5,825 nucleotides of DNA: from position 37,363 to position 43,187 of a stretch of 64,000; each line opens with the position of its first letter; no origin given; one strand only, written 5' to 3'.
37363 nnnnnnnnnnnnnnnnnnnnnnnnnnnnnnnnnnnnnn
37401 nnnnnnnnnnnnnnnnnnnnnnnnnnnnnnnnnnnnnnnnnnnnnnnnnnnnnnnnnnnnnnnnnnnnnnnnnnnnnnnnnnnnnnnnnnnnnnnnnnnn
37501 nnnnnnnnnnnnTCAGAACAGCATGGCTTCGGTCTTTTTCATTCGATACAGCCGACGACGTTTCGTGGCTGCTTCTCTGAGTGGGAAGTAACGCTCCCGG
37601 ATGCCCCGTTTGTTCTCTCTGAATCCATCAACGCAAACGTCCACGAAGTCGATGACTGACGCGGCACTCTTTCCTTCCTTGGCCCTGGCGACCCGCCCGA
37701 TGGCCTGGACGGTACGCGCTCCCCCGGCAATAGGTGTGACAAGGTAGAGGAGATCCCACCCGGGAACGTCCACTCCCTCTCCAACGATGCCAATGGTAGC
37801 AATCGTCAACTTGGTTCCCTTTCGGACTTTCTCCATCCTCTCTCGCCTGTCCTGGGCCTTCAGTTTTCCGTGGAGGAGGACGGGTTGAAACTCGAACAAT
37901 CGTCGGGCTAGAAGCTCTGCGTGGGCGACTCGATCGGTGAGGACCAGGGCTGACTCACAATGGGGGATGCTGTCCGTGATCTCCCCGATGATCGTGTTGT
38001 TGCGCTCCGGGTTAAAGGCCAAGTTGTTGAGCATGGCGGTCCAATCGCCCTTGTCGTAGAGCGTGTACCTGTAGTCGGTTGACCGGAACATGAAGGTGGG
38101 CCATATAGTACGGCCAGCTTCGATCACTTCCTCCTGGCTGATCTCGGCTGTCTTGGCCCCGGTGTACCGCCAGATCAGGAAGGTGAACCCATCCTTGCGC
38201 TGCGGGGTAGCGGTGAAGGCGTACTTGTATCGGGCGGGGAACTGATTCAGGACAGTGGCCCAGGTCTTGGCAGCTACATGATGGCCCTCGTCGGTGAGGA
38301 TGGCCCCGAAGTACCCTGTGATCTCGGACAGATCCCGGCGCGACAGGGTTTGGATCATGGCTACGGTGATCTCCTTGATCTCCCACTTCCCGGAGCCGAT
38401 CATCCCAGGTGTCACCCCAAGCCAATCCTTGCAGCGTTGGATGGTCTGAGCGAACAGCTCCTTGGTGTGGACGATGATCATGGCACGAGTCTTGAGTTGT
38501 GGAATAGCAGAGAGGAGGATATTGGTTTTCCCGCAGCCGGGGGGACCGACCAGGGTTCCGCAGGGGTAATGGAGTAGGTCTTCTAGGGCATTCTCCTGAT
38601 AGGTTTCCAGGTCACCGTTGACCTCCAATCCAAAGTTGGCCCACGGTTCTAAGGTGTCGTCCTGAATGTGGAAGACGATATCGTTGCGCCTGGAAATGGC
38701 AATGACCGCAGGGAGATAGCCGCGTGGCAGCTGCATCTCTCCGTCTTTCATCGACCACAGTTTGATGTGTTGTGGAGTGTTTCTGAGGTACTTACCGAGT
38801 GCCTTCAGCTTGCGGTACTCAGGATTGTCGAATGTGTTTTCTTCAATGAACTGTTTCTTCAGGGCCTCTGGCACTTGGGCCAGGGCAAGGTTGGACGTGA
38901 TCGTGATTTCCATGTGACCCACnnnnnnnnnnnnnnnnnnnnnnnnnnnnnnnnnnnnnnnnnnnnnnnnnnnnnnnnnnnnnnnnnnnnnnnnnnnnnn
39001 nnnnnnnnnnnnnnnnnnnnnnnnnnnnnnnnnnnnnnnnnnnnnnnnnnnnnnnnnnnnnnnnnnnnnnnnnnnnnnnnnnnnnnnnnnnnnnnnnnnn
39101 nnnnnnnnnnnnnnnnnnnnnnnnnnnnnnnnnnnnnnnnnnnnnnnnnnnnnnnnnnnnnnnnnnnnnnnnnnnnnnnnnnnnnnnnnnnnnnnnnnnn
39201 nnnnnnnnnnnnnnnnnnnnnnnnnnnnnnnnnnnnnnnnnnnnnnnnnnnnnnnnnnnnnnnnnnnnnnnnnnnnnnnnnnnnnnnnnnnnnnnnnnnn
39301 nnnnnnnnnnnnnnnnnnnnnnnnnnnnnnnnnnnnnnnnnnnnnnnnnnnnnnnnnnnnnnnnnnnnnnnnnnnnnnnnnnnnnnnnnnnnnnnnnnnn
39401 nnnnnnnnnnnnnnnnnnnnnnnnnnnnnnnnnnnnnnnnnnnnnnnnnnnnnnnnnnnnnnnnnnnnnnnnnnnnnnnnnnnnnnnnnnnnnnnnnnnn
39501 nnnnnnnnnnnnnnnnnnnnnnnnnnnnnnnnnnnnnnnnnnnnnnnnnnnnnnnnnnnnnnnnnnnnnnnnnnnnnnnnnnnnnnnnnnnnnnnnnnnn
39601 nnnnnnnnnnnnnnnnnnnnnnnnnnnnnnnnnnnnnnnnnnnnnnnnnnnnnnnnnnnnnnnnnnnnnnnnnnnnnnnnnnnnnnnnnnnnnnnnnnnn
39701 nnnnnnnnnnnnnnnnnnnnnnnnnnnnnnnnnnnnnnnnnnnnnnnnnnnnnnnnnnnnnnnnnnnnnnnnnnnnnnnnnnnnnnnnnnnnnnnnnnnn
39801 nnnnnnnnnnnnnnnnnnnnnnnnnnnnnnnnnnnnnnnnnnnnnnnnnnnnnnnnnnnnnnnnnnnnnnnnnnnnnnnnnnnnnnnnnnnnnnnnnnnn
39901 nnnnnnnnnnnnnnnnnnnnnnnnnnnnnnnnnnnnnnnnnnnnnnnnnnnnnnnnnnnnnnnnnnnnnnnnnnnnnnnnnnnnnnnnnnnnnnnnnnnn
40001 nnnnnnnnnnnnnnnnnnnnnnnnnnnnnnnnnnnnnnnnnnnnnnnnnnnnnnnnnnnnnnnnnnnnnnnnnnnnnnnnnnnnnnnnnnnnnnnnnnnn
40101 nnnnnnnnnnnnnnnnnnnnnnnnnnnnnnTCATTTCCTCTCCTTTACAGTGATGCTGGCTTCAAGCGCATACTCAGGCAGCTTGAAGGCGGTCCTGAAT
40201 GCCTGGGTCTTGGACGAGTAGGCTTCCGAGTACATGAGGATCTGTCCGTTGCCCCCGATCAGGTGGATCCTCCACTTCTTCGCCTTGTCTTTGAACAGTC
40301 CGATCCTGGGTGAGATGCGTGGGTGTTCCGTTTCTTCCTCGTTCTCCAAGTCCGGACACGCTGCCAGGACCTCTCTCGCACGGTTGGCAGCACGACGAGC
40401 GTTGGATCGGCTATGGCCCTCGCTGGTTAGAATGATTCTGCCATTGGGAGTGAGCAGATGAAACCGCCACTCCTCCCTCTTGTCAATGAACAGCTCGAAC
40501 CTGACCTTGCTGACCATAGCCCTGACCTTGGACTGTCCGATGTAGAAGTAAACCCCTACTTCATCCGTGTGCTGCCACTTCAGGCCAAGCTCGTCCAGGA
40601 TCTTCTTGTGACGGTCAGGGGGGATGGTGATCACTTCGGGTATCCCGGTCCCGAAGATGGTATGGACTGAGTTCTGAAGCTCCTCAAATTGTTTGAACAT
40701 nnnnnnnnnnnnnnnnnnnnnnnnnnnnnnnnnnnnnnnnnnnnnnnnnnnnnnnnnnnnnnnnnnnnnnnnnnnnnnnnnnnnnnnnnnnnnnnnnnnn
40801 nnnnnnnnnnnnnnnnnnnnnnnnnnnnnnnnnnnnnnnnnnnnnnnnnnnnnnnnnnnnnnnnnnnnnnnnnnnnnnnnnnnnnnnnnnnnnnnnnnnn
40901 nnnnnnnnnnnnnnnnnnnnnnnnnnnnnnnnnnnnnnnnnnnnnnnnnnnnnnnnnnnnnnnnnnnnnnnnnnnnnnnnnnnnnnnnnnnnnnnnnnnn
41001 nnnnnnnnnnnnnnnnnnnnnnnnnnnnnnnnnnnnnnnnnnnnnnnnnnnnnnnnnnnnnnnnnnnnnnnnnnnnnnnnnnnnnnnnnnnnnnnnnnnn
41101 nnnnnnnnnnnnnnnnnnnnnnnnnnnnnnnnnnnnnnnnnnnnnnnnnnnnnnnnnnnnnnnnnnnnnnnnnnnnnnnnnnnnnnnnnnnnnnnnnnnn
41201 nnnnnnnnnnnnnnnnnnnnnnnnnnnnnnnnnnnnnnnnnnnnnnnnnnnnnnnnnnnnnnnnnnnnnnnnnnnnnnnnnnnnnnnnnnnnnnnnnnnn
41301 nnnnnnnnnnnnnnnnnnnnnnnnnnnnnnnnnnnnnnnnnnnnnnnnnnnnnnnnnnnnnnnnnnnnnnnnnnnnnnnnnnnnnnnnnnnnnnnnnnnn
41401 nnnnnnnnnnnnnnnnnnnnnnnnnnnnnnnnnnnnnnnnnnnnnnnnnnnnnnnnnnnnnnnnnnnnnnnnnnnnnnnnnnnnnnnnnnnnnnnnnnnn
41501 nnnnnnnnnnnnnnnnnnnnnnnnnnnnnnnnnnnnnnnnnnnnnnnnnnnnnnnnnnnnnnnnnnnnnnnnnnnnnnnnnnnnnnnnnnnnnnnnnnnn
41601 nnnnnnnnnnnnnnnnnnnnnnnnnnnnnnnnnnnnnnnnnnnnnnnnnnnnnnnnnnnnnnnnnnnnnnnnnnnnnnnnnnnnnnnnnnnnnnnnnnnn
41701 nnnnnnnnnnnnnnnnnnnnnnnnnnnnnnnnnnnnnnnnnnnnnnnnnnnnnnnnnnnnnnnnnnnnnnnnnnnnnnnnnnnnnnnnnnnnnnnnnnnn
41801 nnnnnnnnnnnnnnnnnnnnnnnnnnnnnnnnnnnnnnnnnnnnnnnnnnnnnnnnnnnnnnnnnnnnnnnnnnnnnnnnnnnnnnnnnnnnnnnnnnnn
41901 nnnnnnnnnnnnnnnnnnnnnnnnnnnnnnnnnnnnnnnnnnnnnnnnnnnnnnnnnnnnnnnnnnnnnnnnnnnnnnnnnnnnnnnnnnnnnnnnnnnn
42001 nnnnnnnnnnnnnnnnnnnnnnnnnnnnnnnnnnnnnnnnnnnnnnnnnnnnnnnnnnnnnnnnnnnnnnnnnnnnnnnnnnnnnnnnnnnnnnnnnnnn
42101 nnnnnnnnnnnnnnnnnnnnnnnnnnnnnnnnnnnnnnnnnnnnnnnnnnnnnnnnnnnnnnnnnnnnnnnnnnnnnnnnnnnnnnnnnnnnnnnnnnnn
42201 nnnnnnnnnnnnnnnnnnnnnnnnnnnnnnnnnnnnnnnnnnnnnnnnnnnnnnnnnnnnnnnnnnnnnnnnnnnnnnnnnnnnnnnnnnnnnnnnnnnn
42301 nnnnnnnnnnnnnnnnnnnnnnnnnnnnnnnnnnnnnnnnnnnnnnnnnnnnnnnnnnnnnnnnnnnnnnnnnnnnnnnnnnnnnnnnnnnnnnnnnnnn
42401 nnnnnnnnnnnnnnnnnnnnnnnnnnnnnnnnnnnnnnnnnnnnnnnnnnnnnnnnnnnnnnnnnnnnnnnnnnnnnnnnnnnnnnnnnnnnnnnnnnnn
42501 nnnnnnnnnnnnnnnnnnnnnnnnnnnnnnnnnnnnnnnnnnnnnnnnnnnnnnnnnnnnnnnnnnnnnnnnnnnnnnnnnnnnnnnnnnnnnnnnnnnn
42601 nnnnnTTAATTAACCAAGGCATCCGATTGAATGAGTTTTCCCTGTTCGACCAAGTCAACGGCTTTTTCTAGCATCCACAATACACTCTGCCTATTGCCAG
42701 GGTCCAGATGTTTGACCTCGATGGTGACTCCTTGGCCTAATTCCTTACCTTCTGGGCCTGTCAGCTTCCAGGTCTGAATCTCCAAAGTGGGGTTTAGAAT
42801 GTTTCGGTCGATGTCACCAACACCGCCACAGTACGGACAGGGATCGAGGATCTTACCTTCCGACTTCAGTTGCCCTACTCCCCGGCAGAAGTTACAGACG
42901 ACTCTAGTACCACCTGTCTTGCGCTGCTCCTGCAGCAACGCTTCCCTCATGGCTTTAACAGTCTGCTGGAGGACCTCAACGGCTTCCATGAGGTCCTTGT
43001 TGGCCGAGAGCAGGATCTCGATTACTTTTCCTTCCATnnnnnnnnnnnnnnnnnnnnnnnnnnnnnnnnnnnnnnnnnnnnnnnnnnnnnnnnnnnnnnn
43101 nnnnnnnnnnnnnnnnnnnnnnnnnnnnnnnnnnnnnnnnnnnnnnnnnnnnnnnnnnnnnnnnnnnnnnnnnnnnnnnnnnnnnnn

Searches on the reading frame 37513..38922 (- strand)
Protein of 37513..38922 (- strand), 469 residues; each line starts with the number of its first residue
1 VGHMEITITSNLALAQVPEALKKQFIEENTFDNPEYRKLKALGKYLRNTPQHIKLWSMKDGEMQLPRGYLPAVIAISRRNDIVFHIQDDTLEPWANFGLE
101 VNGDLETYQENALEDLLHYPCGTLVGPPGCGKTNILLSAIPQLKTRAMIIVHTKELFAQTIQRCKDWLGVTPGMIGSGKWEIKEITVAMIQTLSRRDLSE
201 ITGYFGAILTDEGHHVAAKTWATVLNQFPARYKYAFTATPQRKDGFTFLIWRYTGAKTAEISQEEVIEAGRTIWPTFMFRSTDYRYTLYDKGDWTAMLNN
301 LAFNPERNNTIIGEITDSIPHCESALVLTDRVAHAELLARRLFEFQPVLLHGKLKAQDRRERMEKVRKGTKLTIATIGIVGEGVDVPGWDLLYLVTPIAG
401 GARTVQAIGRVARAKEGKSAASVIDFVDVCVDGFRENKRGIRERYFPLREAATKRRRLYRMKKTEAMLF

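Call 12: search_protein_families(library=phrogs, proteins=[window:37513-38922:-], max_evalue=0.001)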
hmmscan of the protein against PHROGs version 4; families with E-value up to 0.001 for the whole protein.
window:37513-38922:- (469 aa): 5 families
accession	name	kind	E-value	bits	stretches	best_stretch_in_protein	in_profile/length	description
phrog_16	-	DNA, RNA and nucleotide metabolism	4.5e-58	198.2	1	51-448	236-619/986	DNA helicase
phrog_9690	-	DNA, RNA and nucleotide metabolism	1.4e-27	97.5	1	191-459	27-292/306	DNA helicase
phrog_16259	-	DNA, RNA and nucleotide metabolism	9.1e-08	32.7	1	27-228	28-248/330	DNA helicase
phrog_14619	-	DNA, RNA and nucleotide metabolism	0.00016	22.3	1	135-194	154-220/314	DNA helicase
phrog_27849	-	unknown function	0.00019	20.7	0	310-420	434-551/664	-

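Call 18: search_dna_similar(query=window:37513-38922:-, collection=phages, mode=protein, max_rows=15)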
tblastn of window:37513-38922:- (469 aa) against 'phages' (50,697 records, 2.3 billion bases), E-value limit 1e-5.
Records with a match: 2527; places in all: 2527; records where one place covers at least 80% of the query: 21.
Best place of each record, by identity: <60% 2527.
By first word of the organism name: Vibrio 403; Staphylococcus 349; Mycobacterium 303; Salmonella 294; Streptococcus 226; Escherichia 142; Klebsiella 99; Synechococcus 79; Enterococcus 70; Listeria 62; and 69 more.
By host as written in the record: - 510; Mycobacterium smegmatis mc2 155 239; Staphylococcus aureus 113; Streptococcus thermophilus 86; Salmonella enterica subsp. enterica serovar Enteritidis PT1 52; Listeria monocytogenes 48; Erwinia amylovora 46; Escherichia coli 45; and 552 more.
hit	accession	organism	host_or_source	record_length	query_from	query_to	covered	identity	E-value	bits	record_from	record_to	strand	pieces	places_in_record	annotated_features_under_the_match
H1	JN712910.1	Bacillus phage BCD7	Bacillus cereus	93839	27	426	85%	26.3%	3e-28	124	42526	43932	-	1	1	putative type III restriction protein res subunit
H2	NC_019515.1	Bacillus phage BCD7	Bacillus cereus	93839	27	426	85%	26.3%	3e-28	124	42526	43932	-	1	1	DNA helicase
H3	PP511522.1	Dulem virus 35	Varecia variegata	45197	5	427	90%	24.0%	3e-12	75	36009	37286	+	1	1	chromatin remodeling complex atpase | hypothetical protein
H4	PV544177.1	Enterococcus phage Revolver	Enterococcus faecalis ATCC 33186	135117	65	459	82%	26.2%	4e-14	138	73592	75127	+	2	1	DNA helicase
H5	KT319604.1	Listeria phage WIL-3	Listeria innocua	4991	65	430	77%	27.4%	4e-13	136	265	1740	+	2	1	record has no annotation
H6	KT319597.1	Listeria phage WIL-2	Listeria monocytogenes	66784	65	430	77%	27.4%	5e-13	136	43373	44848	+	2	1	record has no annotation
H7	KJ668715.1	Listeria phage LMTA-34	Listeria monocytogenes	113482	65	430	77%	27.4%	5e-13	136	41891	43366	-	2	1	DNA helicase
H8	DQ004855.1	Listeria phage P100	Listeria monocytogenes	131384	65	430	77%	27.4%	5e-13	136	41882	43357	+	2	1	gp42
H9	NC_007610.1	Listeria phage P100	Listeria monocytogenes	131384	65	430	77%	27.4%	5e-13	136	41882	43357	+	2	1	DNA helicase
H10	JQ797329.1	Listeria phage vB_LmoM_AG20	Listeria monocytogenes CRIFS culture ...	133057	65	430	77%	27.4%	5e-13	136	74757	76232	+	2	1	putative UvsW helicase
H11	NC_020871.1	Listeria phage vB_LmoM_AG20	Listeria monocytogenes CRIFS culture ...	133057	65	430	77%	27.4%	5e-13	136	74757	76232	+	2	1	DNA helicase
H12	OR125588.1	Listeria phage cka18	Listeria monocytogenes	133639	65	430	77%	27.4%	5e-13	136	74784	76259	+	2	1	record has no annotation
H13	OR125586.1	Listeria phage cka16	Listeria monocytogenes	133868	65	430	77%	27.4%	5e-13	136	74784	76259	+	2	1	record has no annotation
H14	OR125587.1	Listeria phage cka17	Listeria monocytogenes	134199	65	430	77%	27.4%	5e-13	136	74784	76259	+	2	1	record has no annotation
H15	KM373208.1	Listeria phage WIL-1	Listeria monocytogenes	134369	65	430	77%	27.4%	5e-13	136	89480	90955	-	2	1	DNA helicase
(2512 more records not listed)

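Call 87: search_protein_families(library=ncbifam, proteins=[window:37513-38922:-], max_evalue=0.1)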
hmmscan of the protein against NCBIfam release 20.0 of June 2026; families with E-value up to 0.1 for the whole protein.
window:37513-38922:- (469 aa): 23 families
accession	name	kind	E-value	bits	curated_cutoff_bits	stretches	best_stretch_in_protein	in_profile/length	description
NF053632.1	heli_RadD_YejH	equivalog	5e-14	51.5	720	2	307-434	235-362/573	DNA repair helicase RadD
NF045503.1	repair_heli_XPB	equivalog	2.6e-13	49.4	610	1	104-425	183-519/548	DNA repair helicase XPB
TIGR04095.1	dnd_restrict_1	equivalog_domain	2.4e-09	36.7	600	1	356-430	325-399/451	DNA phosphorothioation system restriction enzyme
NF003673.1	PRK05298.1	equivalog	2.7e-08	32.6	743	2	310-419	431-547/653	excinuclease ABC subunit UvrB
TIGR00631.1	uvrb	equivalog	5.8e-08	31.4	750.1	2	310-420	431-548/658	excinuclease ABC subunit UvrB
TIGR00603.1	rad25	subfamily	4.5e-06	25.2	328.7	1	86-420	239-595/734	DNA repair helicase rad25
NF010337.0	PRK13766.1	equivalog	1.4e-05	23.4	610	1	354-418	408-472/781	Hef nuclease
TIGR02621.3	cas3_GSU0051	exception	2.2e-05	23.5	400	1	309-424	258-383/854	type I-G CRISPR-associated helicase/endonuclease Cas3g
TIGR01587.1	cas3_core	equivalog_domain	2.4e-05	23.7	102.45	1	308-419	208-324/358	CRISPR-associated helicase Cas3'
TIGR04121.1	DEXH_lig_assoc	equivalog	3.8e-05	21.6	850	1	308-424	234-356/804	ligase-associated DNA damage response DEXH box helicase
NF008163.0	PRK10917.1-1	equivalog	9.9e-05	20.8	796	1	335-415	507-588/692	ATP-dependent DNA helicase RecG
NF046051.1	restrict_EcoAI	equivalog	0.0002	19.9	550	0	203-245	273-318/768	EcoAI/FtnUII family type I restriction enzme subunit R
TIGR00643.1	recG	equivalog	0.00027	19.8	659.4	1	336-415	474-554/629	ATP-dependent DNA helicase RecG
NF008166.0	PRK10917.1-4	equivalog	0.00049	18.3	864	1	325-414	510-600/705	ATP-dependent DNA helicase RecG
NF008170.0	PRK10917.2-4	equivalog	0.00079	17.4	975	1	334-413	635-715/826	ATP-dependent DNA helicase RecG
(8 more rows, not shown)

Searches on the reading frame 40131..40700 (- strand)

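Call 63: search_protein_families(library=phrogs, proteins=[window:40131-40700:-], max_evalue=0.001)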
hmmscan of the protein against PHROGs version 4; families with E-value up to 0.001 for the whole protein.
window:40131-40700:- (189 aa): 3 families
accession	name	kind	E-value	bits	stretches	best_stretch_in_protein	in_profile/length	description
phrog_1422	-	unknown function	9.2e-09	36.4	0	67-110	4-48/110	-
phrog_8105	-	unknown function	1e-07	33.1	0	71-108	30-67/104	-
phrog_6938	-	unknown function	6.1e-07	30.8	0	80-107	21-49/98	-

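Call 87: search_protein_families(library=ncbifam, proteins=[window:40131-40700:-], max_evalue=0.1)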
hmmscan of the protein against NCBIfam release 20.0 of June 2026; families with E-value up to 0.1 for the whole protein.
window:40131-40700:- (189 aa): 2 families
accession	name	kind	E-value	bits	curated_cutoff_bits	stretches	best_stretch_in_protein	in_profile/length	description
NF041908.1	HVO_2922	equivalog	4.7e-12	45.8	90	2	67-102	2-39/54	HVO_2922 family protein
NF008923.0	PRK12284.1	equivalog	0.002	17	597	0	122-178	343-399/431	tryptophan--tRNA ligase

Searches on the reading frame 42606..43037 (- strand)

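Call 46: search_protein_families(library=pfam, proteins=[window:42606-43037:-], max_evalue=0.01)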
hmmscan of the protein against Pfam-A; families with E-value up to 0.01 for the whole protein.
window:42606-43037:- (143 aa): 1 family
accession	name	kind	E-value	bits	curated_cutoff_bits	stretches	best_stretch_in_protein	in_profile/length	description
PF15777.11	Anti-TRAP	-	0.0046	17.4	32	1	46-75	11-41/59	Tryptophan RNA-binding attenuator protein inhibitory protein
